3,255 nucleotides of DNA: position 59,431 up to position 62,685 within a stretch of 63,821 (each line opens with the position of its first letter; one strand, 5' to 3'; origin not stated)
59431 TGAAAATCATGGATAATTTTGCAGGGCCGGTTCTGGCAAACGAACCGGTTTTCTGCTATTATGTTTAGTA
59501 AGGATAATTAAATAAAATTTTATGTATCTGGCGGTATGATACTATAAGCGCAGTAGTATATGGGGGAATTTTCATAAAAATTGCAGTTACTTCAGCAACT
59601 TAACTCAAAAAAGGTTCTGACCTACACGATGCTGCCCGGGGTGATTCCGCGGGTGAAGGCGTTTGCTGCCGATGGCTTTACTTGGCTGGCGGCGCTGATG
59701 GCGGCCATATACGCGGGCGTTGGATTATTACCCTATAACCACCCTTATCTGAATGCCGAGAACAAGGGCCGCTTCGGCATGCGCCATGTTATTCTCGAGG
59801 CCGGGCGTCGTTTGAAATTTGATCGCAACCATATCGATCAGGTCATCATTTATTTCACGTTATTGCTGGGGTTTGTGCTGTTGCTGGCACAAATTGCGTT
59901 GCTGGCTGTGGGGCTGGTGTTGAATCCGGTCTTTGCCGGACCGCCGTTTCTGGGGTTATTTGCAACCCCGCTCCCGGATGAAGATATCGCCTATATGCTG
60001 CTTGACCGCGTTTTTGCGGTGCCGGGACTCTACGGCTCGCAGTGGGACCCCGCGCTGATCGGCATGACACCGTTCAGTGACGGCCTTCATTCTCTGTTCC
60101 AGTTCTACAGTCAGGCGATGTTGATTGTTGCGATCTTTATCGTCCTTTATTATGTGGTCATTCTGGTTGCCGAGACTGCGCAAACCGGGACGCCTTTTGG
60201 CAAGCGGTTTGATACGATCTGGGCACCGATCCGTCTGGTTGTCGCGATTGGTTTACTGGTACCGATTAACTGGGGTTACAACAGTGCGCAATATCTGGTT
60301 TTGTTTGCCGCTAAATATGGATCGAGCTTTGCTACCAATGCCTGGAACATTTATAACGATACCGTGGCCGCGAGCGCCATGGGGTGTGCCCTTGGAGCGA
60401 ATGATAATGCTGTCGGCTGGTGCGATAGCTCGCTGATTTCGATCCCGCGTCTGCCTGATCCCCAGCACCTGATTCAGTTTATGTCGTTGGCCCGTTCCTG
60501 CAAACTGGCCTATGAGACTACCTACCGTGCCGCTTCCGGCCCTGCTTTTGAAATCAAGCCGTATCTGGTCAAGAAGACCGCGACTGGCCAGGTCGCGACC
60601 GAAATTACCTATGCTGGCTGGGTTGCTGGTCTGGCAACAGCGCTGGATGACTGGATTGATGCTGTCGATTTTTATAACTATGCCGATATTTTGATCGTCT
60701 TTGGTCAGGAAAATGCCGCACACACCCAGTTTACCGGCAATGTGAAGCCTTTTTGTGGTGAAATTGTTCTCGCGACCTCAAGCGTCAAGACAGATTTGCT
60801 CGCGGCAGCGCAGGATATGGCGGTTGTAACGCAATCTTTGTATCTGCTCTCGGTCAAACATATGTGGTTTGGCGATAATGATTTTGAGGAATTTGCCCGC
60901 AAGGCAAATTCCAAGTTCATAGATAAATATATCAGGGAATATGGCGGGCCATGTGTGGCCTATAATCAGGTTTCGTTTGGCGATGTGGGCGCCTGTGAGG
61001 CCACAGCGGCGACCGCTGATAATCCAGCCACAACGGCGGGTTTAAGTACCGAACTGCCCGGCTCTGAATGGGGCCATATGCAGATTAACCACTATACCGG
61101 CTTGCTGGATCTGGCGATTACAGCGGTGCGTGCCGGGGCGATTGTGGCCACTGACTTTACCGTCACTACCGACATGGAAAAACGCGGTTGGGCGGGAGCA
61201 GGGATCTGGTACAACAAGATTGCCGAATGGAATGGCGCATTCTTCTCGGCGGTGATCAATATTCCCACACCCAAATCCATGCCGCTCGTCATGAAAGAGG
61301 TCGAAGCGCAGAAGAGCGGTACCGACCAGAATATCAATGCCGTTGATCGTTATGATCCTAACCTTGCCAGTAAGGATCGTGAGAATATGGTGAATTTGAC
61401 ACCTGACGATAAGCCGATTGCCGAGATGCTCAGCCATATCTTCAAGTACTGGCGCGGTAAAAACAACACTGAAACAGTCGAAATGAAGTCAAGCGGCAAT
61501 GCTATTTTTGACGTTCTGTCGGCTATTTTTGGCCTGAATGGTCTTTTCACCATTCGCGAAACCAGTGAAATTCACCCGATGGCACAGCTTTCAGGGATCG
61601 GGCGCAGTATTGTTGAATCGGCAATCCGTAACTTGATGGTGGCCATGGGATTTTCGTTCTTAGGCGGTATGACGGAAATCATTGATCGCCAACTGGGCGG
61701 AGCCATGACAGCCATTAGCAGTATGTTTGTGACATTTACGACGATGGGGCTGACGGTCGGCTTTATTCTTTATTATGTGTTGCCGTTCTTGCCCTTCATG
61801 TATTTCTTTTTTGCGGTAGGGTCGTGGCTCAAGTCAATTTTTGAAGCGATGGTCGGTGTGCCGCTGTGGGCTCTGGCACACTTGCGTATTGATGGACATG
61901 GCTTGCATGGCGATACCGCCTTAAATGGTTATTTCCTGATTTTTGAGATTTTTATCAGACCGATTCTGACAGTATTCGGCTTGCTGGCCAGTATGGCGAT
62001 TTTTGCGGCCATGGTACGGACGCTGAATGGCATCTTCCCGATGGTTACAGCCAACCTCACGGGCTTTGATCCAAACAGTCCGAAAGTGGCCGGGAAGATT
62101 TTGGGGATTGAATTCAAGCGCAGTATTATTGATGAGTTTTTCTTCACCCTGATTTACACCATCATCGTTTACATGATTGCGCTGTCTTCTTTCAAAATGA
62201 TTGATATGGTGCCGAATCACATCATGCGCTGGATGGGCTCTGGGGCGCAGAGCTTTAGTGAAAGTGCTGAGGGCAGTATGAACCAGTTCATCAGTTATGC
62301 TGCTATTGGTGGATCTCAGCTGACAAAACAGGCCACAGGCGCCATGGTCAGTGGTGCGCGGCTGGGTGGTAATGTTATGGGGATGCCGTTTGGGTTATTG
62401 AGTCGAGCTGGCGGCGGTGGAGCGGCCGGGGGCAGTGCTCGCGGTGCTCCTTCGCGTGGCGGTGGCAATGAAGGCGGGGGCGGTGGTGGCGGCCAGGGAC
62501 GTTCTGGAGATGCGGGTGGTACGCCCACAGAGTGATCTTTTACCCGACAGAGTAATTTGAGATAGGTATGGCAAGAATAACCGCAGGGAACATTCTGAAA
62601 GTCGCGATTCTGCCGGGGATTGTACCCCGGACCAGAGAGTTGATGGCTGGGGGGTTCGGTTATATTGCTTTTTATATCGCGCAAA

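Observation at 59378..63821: Tandem giant DotA/TraY-like membrane protein paralogs with no other visible secretion genes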

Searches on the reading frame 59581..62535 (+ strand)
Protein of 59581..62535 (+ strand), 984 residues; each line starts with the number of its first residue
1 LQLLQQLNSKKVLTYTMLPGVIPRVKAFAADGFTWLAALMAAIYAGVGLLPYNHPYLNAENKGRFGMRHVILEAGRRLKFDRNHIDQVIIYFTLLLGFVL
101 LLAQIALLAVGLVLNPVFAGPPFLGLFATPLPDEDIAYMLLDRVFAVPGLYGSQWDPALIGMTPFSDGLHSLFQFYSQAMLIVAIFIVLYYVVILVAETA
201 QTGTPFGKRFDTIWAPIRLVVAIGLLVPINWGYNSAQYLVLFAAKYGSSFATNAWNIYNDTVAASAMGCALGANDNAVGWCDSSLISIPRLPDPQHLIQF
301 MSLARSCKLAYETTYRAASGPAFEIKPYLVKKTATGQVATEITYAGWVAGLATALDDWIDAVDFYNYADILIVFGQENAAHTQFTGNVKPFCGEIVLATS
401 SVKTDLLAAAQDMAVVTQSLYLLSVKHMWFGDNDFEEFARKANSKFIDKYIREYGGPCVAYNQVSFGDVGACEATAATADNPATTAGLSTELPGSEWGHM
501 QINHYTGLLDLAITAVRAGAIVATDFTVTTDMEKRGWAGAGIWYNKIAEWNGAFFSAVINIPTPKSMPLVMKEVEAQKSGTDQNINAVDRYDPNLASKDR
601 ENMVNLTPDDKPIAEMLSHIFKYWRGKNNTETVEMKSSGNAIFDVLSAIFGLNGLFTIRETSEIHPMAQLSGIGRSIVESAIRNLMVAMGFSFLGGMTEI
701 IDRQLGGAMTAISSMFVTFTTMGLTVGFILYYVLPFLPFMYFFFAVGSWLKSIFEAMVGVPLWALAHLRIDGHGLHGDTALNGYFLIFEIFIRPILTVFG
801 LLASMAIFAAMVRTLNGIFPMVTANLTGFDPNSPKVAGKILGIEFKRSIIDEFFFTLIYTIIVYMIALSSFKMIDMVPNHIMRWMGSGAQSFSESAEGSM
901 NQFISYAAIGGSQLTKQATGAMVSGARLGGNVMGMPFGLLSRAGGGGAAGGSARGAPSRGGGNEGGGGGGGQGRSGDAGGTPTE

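Call 3: search_protein_families(library=ncbifam, proteins=[window:59581-62535:+], max_evalue=1)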
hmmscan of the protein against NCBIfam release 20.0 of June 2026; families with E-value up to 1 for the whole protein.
window:59581-62535:+ (984 aa): 2 families
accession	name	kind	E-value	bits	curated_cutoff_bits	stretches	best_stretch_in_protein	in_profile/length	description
TIGR04346.1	DotA_TraY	subfamily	6.4e-73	246.4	100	1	150-886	9-656/656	DotA/TraY family protein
NF033886.1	T4SS_DotA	equivalog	2.7e-54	185.4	500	2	654-887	557-787/790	type IVB secretion system protein DotA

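Call 4: search_protein_families(library=pfam, proteins=[window:59581-62535:+], max_evalue=1)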
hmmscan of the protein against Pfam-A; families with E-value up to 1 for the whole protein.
window:59581-62535:+ (984 aa): 0 families

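Call 6: find_encoding_contigs(protein=window:59581-62535:+, flank=10000, max_places=6)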
Protein window:59581-62535:+ (984 aa): no gene with exactly this product is on record in the collection.

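Call 8: find_encoding_contigs(protein=window:59629-62535:+, flank=10000, max_places=6)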
Protein window:59629-62535:+ (968 aa): 2 contigs read that carry it; 2 places shown.
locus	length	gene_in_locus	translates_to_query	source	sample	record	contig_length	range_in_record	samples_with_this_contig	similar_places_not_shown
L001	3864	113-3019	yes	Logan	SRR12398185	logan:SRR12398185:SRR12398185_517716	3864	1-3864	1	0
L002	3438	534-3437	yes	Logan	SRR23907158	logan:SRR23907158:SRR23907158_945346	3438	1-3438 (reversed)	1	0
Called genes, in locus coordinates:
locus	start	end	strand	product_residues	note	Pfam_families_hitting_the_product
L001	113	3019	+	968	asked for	-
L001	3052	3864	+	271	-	?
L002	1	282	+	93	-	?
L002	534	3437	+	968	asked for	?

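Call 10: find_related_loci(query=window:59581-62535:+, collection=genome_contigs, flank=10000)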
Query window:59581-62535:+ (984 aa) in genome_contigs; peptide patterns used: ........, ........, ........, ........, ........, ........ (x = any residue, [..] = any of these).
64 stretches matched a pattern; 50 encode a relative of the query (tblastn E <= 1e-3); 46 distinct loci.
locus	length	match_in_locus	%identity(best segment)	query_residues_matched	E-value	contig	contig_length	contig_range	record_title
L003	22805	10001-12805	68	1-957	0e+0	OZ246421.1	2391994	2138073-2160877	MAG: uncultured Micavibrio sp. isolate SRP062349_co2_90 genome assembly, chromosome: 1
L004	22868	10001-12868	62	1-972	0e+0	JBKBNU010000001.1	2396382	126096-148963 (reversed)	MAG: Micavibrio sp. isolate 21H_026.bin.43 NODE_1_length_2396382_cov_35.870583, whole genome shotgun sequence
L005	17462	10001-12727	48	1-934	0e+0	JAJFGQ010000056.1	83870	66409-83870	MAG: Alphaproteobacteria bacterium isolate OFTM257 OFTM257_55, whole genome shotgun sequence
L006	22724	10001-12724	47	4-941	0e+0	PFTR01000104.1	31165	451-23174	MAG: Alphaproteobacteria bacterium CG_4_9_14_3_um_filter_47_13 CG_4_9_14_3_um_filter_150_scaffold_950_c, whole genome sh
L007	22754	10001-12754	45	1-949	0e+0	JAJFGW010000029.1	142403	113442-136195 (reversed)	MAG: Alphaproteobacteria bacterium isolate OFTM372 OFTM372_28, whole genome shotgun sequence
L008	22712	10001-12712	48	7-944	0e+0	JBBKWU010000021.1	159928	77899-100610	MAG: Bdellovibrionales bacterium isolate metabat_bins.243 k119_3181676, whole genome shotgun sequence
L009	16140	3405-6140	43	6-935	0e+0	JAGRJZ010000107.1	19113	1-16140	MAG: Alphaproteobacteria bacterium isolate HKST-UBA26 2015-01-06_1_(paired)_contig_353024, whole genome shotgun sequence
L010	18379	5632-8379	43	1-972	0e+0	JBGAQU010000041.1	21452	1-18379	MAG: Alphaproteobacteria bacterium isolate MAG_AAO_H10.82 AAOH10-82_opera_contig_7515, whole genome shotgun sequence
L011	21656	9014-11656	40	10-952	0e+0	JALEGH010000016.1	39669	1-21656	MAG: Alphaproteobacteria bacterium isolate CC_bin14 k97_42141, whole genome shotgun sequence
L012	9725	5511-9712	45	1-921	0e+0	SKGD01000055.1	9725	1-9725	MAG: Alphaproteobacteria bacterium isolate CSBr16_124 CSBr16-8639, whole genome shotgun sequence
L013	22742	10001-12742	44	1-958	0e+0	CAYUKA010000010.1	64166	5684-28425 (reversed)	MAG TPA_asm: uncultured Micavibrio sp. isolate SRP141376_co5_384 genome assembly, contig: NODE_938_length_64166_cov_5.74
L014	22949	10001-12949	38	5-924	0e+0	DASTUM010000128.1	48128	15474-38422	MAG TPA_asm: Micavibrio sp. isolate SMAG_U2332 k141_789799, whole genome shotgun sequence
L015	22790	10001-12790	42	3-954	0e+0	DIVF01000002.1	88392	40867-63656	MAG TPA_asm: Micavibrio sp. UBA6139 UBA6139_contig_10850, whole genome shotgun sequence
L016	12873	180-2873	38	7-934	0e+0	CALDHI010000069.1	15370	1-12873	MAG: uncultured Alphaproteobacteria bacterium isolate B3_Bin_Bin_116_2 genome assembly, contig: c_000001240089, whole ge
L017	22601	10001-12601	39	6-930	0e+0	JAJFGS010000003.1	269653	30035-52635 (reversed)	MAG: Alphaproteobacteria bacterium isolate OFTM75 OFTM75_2, whole genome shotgun sequence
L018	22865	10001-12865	39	11-934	0e+0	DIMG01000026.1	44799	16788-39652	MAG TPA_asm: Micavibrio sp. UBA5572 UBA5572_contig_241, whole genome shotgun sequence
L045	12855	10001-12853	35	4-807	5e-68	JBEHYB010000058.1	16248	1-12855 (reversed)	MAG: Pseudomonadota bacterium isolate ESF1.bin.114 NODE_3711_length_16248_cov_4.271782, whole genome shotgun sequence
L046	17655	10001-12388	40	2-901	1e-49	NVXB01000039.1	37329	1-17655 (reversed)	MAG: Hyphomicrobiales bacterium isolate NORP22 Contig_source1382A_2729, whole genome shotgun sequence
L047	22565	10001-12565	39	9-936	1e-52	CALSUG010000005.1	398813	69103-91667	MAG: uncultured Alphaproteobacteria bacterium isolate AC_MB29 genome assembly, contig: contig_22236_AC_MB29, whole genom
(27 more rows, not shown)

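Call 13: search_protein_families(library=ncbifam, proteins=[L003:10001-12835:+, L003:12878-15637:+, L003:15656-18394:+, L003:18391-20967:+, L003:20976-21371:+, L003:21024-21863:-, L003:21939-22706:-], max_evalue=0.01)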
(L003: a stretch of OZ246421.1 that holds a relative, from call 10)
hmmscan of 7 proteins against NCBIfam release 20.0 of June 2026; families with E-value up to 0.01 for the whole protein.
L003:10001-12835:+ (944 aa): 2 families
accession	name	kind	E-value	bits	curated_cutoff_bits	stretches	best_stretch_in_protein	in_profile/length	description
TIGR04346.1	DotA_TraY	subfamily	1e-72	245.8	100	1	165-864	24-656/656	DotA/TraY family protein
NF033886.1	T4SS_DotA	equivalog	1.1e-52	180.1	500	2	634-865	559-787/790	type IVB secretion system protein DotA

L003:12878-15637:+ (919 aa): 2 families
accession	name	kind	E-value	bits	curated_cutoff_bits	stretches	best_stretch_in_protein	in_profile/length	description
TIGR04346.1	DotA_TraY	subfamily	1.1e-72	245.7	100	1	181-860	25-656/656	DotA/TraY family protein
NF033886.1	T4SS_DotA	equivalog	4.3e-50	171.5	500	2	626-862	559-788/790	type IVB secretion system protein DotA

L003:15656-18394:+ (912 aa): 2 families
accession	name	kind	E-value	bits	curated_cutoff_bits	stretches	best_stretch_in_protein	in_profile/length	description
TIGR04346.1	DotA_TraY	subfamily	3.2e-68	230.9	100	1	185-856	25-656/656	DotA/TraY family protein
NF033886.1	T4SS_DotA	equivalog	4e-44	151.7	500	2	622-857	558-787/790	type IVB secretion system protein DotA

L003:18391-20967:+ (858 aa): 2 families
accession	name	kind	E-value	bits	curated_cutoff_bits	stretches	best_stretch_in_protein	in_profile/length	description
TIGR04346.1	DotA_TraY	subfamily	1.9e-65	221.7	100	1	140-814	6-656/656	DotA/TraY family protein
NF033886.1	T4SS_DotA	equivalog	1.4e-42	146.6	500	2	580-816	553-788/790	type IVB secretion system protein DotA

L003:20976-21371:+ (131 aa): 0 families

L003:21024-21863:- (279 aa): 2 families
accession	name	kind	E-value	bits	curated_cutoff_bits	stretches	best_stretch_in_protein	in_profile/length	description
TIGR03481.1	HpnM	hypoth_equivalog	3.4e-31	108.1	160.1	1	138-274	57-191/200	hopanoid biosynthesis associated membrane protein HpnM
NF011697.0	PRK15117.1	equivalog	6.3e-17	62.1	195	1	151-266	72-191/211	phospholipid-binding protein MlaC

L003:21939-22706:- (255 aa): 1 family
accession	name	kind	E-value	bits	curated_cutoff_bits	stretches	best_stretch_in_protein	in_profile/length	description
NF011672.1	PRK15091.1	equivalog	7.9e-42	143.3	375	1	14-239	8-229/252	phospholipid-binding lipoprotein MlaA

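Call 14: search_protein_families(library=pfam, proteins=[L003:12878-15637:+, L003:15656-18394:+, L003:18391-20967:+, L003:20976-21371:+, L003:21024-21863:-, L003:21939-22706:-], max_evalue=0.01)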
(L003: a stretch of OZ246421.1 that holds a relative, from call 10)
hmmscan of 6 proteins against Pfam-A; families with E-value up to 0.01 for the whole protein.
L003:12878-15637:+ (919 aa): 0 families

L003:15656-18394:+ (912 aa): 0 families

L003:18391-20967:+ (858 aa): 0 families

L003:20976-21371:+ (131 aa): 0 families

L003:21024-21863:- (279 aa): 1 family
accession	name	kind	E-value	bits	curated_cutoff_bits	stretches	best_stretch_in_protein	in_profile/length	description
PF05494.18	MlaC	-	4.2e-42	144.2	26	1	129-275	19-165/166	MlaC protein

L003:21939-22706:- (255 aa): 1 family
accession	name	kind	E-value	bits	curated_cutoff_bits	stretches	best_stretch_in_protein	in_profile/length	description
PF04333.18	MlaA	-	2.2e-73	246.5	25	1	38-234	2-194/195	MlaA lipoprotein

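Call 21: find_homologous_proteins(query=window:59581-62535:+, max_evalue=0.00001)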
Query window:59581-62535:+ (984 aa): 483 proteins with E <= 0.00001 among 8000 candidates; the best 120 are listed.
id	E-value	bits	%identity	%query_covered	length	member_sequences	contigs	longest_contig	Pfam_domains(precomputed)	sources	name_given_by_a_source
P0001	0.0e+0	2199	100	98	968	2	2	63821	-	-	-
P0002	0.0e+0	1975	88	98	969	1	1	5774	-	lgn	-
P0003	0.0e+0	1674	76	100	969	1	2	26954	-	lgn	-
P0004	0.0e+0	1453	70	94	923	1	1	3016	-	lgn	-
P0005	0.0e+0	1432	69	96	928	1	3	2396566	-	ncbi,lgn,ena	-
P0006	0.0e+0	1394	66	98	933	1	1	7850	-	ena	-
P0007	0.0e+0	1330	64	95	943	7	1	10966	-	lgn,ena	-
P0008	0.0e+0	1329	64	98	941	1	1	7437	-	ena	-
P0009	0.0e+0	1320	62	97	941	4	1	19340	-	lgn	-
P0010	0.0e+0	1319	61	97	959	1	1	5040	-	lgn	-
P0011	0.0e+0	1319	63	96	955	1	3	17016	-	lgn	-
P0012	0.0e+0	1318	63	96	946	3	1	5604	-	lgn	-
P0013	0.0e+0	1296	63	95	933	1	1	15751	-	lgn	-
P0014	0.0e+0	1291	62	97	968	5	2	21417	-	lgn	-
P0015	0.0e+0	1287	61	96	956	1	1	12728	-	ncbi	-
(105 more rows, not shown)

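Call 22: search_solved_structures(query=window:59581-62535:+, max_evalue=1, show_alignments=2)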
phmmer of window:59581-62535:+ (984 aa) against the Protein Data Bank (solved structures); distinct sequences matched with E-value up to 1: 1.
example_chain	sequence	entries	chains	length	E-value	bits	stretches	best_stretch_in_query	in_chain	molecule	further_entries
9ngy_FP1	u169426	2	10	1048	2.4e-12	49.2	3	709-819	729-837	DotA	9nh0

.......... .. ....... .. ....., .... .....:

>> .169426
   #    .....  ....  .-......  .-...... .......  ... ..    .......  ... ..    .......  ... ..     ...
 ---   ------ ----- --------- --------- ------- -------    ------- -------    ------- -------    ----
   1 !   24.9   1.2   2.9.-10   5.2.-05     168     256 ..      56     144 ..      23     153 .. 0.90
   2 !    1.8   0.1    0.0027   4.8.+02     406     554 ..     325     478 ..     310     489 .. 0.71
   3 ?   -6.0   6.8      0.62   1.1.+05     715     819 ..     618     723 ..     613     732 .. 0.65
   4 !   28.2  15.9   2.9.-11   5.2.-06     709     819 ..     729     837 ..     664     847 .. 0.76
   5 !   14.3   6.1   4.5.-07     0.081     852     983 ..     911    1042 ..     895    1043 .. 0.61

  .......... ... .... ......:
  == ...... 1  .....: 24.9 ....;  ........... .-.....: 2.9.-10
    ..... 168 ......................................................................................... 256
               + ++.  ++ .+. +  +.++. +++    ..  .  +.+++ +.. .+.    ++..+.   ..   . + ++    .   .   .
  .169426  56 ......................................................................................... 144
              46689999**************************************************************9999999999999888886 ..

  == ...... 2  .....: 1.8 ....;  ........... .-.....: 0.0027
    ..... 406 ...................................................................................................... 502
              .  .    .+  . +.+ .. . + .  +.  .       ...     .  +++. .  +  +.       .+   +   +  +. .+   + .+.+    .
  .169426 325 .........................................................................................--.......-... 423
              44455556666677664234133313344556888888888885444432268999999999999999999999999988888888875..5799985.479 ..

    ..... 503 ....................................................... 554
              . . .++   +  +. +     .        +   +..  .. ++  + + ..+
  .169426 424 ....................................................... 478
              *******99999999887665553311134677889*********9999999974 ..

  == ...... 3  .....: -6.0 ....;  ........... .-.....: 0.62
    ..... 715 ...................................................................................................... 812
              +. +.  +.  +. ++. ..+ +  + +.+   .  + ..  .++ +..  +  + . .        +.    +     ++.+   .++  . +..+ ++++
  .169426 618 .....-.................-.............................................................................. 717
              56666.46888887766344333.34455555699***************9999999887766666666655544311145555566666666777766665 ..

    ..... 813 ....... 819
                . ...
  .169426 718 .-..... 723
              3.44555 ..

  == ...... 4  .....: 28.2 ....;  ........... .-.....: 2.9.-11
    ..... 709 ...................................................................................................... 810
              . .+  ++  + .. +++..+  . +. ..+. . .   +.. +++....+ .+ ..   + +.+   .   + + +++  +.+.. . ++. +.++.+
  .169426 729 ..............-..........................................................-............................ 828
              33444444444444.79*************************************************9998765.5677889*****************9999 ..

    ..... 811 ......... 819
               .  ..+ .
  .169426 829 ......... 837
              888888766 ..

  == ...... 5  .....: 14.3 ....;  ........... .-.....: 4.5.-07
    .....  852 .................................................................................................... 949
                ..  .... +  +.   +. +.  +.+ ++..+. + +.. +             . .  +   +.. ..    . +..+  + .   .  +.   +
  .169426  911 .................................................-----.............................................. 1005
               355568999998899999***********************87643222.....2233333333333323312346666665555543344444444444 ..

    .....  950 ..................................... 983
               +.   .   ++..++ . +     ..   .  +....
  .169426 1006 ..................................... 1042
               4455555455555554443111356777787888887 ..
